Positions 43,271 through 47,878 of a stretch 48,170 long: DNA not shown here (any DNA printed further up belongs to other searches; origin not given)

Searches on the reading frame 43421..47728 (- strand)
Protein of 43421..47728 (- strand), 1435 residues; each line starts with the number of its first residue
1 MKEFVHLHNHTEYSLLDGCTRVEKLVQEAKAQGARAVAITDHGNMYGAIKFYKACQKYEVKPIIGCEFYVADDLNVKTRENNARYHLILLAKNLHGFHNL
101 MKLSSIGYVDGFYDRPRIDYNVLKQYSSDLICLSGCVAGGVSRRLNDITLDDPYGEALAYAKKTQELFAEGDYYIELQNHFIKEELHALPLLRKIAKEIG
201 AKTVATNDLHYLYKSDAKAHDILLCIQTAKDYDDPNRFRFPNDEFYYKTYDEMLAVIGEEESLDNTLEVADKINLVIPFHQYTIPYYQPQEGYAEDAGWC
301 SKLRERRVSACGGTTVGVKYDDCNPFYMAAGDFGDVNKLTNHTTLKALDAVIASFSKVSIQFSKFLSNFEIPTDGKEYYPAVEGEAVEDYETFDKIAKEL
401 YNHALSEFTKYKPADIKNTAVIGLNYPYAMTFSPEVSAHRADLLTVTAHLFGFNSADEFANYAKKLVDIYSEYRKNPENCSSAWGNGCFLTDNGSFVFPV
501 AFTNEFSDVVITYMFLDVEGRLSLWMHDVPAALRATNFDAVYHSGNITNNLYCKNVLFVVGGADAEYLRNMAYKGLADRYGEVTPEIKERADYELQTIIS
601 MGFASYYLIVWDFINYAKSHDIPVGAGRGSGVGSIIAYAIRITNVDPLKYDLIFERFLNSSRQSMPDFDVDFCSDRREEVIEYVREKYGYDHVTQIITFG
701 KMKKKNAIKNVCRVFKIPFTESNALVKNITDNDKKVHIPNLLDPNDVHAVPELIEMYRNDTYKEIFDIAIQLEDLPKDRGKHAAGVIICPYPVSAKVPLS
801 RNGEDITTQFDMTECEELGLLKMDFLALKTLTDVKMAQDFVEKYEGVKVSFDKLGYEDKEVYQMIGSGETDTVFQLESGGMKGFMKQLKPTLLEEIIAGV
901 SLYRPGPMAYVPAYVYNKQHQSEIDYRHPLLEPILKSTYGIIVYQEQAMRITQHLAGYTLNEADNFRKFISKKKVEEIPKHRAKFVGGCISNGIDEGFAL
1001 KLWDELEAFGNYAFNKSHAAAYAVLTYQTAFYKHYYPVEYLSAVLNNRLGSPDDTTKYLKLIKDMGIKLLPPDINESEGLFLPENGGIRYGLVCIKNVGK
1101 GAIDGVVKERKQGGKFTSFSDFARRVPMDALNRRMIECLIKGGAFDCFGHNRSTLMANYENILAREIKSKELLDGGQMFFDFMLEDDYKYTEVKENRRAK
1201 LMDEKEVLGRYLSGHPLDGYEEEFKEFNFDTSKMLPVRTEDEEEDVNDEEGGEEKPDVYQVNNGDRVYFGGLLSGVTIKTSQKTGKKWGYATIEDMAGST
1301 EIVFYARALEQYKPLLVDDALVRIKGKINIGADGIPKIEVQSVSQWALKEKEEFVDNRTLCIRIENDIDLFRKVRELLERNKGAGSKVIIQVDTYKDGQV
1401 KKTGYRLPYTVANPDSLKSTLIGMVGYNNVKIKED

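Call 14: find_related_loci(query=window:43421-47728:-, collection=genome_contigs, flank=3000)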
Query window:43421-47728:- (1435 aa) in genome_contigs; peptide patterns used: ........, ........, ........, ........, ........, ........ (x = any residue, [..] = any of these).
138 stretches matched a pattern; 56 encode a relative of the query (tblastn E <= 1e-3); 56 distinct loci.
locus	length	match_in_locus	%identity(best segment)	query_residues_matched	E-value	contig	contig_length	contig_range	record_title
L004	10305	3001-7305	95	1-1435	0e+0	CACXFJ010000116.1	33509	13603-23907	MAG: uncultured Clostridiales bacterium isolate RUG11213 genome assembly, contig: RUG11213_asm_116, whole genome shotgun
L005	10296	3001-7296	95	1-1431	0e+0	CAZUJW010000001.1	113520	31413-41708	MAG TPA_asm: uncultured Christensenella sp. isolate binchicken_co323_70 genome assembly, contig: NODE_60_length_113520_c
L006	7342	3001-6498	83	1-1432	0e+0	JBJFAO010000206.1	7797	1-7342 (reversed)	MAG: Christensenellales bacterium isolate LOHA29_bin.008 NODE_4824_length_7797_cov_4.518600, whole genome shotgun sequen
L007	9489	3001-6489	76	1-1432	0e+0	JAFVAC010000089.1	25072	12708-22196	MAG: Clostridia bacterium isolate RGIG4983 Roe_deer_Rumen-5__c447612, whole genome shotgun sequence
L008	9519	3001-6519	69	1-1432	0e+0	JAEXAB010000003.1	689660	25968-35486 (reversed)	MAG: Bacillota bacterium isolate OH_SFB_23 k127_966108, whole genome shotgun sequence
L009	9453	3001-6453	67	1-1432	0e+0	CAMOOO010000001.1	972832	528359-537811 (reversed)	MAG: uncultured Clostridia bacterium isolate SRR873608_bin.182_metaWRAP_v1.3_MAG genome assembly, contig: NODE_1_length_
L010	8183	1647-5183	76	1-1432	0e+0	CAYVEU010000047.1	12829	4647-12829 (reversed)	MAG TPA_asm: uncultured Christensenella sp. isolate SRP199465_co2_69 genome assembly, contig: NODE_15290_length_12829_co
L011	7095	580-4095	68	1-1433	0e+0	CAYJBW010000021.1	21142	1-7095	MAG TPA_asm: uncultured Christensenella sp. isolate ERP122455_co2_177 genome assembly, contig: NODE_452_length_21142_cov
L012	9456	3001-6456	67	1-1432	0e+0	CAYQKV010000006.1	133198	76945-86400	MAG TPA_asm: uncultured Christensenella sp. isolate binchicken_co370_50 genome assembly, contig: NODE_173_length_133198_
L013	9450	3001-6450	67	1-1432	0e+0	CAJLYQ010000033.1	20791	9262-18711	MAG TPA_asm: uncultured Catabacter sp. isolate ERR321646-bin.66 genome assembly, contig: NODE_1691_length_20791_cov_4.58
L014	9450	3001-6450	67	1-1432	0e+0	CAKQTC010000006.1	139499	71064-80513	MAG: uncultured Clostridia bacterium isolate REFINED_METABAT215_TOP10_CONTIGS_1500_ASSEMBLY_K77_MERGED__Hadza_MoBio_hadz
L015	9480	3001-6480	65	1-1433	0e+0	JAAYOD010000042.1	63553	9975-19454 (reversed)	MAG: Clostridiales bacterium isolate AS21ysBPME_320 196428_AS21, whole genome shotgun sequence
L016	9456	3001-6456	65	1-1432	0e+0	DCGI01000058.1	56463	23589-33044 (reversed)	MAG TPA_asm: Christensenella sp. UBA1782 UBA1782_contig_26939, whole genome shotgun sequence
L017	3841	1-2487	67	592-1432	0e+0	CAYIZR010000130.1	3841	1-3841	MAG TPA_asm: uncultured Christensenella sp. isolate ERP122455_co1_199 genome assembly, contig: NODE_11078_length_3841_co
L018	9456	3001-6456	64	1-1435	0e+0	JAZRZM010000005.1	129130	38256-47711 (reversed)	MAG: Clostridia bacterium isolate T1900044948_TA20190001.MAGScoT_cleanbin_000020 SGB_3506_k141_670317, whole genome shot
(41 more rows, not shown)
